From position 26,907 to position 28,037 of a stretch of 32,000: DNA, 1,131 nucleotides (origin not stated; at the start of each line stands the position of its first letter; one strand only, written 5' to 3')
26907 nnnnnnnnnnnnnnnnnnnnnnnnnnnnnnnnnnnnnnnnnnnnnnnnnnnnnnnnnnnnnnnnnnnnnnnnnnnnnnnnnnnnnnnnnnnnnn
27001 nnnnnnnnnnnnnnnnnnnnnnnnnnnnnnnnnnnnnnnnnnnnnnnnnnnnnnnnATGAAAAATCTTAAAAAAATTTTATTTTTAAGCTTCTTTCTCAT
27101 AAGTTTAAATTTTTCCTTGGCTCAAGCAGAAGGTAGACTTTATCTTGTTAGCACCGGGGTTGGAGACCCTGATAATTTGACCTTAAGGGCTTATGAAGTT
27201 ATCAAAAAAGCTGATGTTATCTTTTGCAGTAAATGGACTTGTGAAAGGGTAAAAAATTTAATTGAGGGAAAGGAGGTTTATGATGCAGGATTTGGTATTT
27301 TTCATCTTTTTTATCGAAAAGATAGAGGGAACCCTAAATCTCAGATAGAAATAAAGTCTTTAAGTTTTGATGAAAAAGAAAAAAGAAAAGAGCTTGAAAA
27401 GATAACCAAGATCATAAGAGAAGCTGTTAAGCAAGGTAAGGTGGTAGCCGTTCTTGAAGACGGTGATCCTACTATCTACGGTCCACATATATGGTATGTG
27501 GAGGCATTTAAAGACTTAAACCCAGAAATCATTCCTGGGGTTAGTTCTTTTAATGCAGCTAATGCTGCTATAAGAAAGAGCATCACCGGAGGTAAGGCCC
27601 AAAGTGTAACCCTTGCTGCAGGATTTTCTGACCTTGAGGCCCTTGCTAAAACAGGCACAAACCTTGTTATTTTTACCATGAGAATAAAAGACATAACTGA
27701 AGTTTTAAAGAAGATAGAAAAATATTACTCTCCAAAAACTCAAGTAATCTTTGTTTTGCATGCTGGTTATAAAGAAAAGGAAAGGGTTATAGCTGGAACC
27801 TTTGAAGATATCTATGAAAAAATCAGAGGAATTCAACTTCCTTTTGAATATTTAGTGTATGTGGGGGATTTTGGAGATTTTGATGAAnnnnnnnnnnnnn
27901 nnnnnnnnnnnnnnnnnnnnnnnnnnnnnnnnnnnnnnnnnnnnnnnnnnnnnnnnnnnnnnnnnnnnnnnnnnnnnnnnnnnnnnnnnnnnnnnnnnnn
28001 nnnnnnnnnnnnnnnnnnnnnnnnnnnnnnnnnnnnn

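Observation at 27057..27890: A precorrin-4 methyltransferase (CbiF/CobM) homologue that carries a Sec signal peptide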

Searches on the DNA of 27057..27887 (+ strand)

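Call 33: search_rna_families(sources=[L047, L046, L039, L049, L072, L004, L082], threshold=gathering)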
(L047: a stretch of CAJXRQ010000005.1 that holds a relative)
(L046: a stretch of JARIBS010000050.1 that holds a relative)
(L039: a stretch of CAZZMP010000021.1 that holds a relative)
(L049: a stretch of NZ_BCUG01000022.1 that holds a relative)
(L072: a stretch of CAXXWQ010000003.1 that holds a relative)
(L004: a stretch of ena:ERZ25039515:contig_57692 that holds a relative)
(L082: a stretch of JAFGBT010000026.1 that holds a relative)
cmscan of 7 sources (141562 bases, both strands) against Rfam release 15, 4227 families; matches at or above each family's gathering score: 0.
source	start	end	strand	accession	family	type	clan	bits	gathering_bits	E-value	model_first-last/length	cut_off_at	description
